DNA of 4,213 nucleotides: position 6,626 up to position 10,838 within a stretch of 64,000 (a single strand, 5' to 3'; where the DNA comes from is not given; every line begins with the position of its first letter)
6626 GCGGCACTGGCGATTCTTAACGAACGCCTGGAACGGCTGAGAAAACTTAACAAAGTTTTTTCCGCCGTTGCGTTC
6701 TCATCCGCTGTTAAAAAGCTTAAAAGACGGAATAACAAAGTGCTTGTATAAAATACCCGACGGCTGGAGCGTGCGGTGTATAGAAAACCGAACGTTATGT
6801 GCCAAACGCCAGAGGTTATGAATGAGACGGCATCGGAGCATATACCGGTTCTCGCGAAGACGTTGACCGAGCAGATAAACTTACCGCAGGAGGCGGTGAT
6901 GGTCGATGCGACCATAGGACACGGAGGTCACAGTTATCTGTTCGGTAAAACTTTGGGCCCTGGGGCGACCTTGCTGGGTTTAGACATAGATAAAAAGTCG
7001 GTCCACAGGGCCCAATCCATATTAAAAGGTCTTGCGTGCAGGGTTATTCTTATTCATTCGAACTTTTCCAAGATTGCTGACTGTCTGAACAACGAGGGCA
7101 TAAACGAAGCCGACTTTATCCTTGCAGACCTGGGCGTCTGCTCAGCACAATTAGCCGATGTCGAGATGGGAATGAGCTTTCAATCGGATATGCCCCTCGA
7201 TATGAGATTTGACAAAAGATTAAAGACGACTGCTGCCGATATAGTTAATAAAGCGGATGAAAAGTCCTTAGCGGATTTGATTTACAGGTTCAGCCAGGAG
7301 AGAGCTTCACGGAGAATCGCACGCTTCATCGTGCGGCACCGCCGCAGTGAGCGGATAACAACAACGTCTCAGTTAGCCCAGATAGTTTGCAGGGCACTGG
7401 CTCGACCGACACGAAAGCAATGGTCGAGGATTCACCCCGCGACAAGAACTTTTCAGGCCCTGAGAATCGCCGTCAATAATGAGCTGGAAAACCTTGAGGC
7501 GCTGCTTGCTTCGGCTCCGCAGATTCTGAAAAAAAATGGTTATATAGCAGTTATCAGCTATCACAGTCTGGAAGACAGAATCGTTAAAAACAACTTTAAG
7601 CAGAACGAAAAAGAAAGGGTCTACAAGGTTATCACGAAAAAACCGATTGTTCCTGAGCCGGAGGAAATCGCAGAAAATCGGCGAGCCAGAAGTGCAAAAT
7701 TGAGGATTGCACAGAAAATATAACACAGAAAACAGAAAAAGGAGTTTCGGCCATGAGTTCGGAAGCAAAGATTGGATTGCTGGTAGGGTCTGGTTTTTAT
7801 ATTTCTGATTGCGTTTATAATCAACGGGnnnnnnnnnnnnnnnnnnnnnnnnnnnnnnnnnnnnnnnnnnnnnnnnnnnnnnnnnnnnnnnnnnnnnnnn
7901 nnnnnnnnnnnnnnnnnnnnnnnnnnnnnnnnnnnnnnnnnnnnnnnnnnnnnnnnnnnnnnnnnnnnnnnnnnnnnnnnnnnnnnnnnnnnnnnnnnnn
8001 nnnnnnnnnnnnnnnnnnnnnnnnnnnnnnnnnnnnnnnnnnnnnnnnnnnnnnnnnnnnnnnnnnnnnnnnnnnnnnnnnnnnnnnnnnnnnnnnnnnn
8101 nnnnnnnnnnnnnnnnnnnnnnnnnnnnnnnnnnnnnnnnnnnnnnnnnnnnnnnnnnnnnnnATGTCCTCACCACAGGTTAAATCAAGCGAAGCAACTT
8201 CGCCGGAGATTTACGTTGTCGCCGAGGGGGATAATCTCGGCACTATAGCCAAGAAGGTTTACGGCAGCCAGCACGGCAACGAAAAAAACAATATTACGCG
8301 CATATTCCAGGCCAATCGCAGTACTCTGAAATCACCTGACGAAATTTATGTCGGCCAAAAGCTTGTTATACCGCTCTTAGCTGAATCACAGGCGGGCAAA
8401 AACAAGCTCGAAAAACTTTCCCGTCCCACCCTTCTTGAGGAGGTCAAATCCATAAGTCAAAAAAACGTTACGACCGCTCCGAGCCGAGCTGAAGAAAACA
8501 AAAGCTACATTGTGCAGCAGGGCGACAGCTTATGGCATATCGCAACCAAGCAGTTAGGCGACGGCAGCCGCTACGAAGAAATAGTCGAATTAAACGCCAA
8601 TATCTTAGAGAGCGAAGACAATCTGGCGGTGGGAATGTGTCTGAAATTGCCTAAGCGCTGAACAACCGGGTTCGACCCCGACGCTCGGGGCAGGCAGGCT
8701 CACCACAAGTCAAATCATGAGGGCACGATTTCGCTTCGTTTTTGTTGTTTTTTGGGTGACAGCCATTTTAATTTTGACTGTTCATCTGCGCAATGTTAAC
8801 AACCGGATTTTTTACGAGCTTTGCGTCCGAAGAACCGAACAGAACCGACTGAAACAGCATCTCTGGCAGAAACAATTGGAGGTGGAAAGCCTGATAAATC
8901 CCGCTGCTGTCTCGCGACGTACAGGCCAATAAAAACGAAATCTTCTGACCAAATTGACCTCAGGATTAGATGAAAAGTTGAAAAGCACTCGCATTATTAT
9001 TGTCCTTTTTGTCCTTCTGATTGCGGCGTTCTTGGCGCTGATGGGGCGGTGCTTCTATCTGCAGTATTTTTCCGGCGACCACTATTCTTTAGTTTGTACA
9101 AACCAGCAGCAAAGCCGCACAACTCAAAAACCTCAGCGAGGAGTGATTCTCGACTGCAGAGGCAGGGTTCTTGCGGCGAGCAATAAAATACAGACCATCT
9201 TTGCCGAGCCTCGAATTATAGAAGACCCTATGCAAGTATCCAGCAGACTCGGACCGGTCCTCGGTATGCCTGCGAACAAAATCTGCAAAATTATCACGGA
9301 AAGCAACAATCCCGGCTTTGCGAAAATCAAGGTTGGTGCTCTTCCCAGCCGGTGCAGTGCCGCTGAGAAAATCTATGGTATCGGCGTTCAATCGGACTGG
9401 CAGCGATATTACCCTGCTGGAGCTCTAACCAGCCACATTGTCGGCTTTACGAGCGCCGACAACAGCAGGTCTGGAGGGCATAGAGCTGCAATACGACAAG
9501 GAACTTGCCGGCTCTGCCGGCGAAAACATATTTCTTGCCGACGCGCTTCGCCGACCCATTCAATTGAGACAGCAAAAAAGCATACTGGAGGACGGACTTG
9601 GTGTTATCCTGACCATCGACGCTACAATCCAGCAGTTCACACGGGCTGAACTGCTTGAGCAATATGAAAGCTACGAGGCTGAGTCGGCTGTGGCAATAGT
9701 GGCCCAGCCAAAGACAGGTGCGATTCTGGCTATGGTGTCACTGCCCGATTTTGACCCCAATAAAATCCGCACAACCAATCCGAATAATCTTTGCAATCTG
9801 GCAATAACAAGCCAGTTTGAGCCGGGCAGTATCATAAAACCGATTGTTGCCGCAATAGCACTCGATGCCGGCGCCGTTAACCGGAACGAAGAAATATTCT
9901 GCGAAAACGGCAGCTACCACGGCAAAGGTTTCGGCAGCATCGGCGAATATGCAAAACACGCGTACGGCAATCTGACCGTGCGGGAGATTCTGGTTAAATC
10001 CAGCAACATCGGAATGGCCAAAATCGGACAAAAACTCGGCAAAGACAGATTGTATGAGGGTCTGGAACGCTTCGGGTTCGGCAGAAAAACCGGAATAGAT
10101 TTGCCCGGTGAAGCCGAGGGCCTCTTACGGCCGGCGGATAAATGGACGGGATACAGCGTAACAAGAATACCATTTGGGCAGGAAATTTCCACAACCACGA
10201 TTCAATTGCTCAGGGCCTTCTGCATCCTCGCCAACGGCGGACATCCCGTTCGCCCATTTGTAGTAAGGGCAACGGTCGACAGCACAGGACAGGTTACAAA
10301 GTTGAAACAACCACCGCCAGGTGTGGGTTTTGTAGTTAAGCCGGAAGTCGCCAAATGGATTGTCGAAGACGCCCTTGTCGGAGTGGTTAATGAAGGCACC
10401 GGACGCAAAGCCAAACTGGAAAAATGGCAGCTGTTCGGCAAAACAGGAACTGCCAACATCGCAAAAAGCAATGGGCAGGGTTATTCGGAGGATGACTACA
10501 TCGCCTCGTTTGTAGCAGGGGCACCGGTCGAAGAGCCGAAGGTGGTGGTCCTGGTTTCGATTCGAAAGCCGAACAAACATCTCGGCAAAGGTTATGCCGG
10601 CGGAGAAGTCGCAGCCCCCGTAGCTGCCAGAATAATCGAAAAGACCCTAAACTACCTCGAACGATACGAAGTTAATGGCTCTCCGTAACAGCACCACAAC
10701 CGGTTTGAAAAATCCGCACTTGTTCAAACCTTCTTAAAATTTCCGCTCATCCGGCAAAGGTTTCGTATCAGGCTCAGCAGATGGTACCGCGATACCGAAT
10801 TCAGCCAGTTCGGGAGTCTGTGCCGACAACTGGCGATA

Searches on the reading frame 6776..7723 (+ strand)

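Call 64: search_protein_families(library=pfam, proteins=[window:6776-7723:+], max_evalue=0.00001)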
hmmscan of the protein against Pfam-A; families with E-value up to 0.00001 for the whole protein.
window:6776-7723:+ (315 aa): 1 family
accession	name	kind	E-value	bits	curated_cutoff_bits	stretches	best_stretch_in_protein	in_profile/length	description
PF01795.25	Methyltransf_5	-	7.7e-96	321.6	27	1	20-315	2-309/309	MraW methylase family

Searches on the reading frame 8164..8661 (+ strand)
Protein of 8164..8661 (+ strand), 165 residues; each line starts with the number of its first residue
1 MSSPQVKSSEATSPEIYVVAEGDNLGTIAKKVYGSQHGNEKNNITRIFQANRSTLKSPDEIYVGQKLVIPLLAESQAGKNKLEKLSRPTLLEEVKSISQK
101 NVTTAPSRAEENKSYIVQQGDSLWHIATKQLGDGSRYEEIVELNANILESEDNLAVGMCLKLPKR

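Call 72: search_protein_families(library=pfam, proteins=[window:8164-8661:+], max_evalue=0.001)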
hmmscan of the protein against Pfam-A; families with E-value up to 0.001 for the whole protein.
window:8164-8661:+ (165 aa): 3 families
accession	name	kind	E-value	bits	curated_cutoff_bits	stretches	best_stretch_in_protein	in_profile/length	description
PF01476.26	LysM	-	7.6e-21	74.2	20.9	2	17-70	1-43/43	LysM domain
PF23472.1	LysM2_CERK1_LYK3_4_5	-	9.5e-05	22.7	27.4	0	111-163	4-54/56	LYK3/4/5 LysM2 domain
PF23473.1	LysM3_LYK4_5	-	0.00016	22.1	29.3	0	17-71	5-48/48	LYK4/5 LysM3 domain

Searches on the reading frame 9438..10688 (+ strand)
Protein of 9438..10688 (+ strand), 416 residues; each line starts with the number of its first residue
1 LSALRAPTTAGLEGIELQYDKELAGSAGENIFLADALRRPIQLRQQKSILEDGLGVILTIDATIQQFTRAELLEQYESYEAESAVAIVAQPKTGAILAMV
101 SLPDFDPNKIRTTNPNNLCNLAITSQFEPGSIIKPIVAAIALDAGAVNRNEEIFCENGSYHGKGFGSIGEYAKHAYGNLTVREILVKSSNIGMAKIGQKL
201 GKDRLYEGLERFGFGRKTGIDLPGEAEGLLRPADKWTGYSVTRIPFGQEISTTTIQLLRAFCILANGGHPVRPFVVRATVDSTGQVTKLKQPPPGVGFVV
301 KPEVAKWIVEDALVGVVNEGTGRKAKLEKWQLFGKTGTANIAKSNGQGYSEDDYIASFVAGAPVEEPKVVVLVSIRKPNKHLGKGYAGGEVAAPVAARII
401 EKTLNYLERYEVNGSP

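Call 64: search_protein_families(library=pfam, proteins=[window:9438-10688:+], max_evalue=0.00001)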
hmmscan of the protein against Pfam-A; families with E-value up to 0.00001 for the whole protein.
window:9438-10688:+ (416 aa): 1 family
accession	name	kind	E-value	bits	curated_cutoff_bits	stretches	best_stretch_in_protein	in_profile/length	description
PF00905.27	Transpeptidase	-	2.9e-73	247.1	22.1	1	85-401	2-299/299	Penicillin binding protein transpeptidase domain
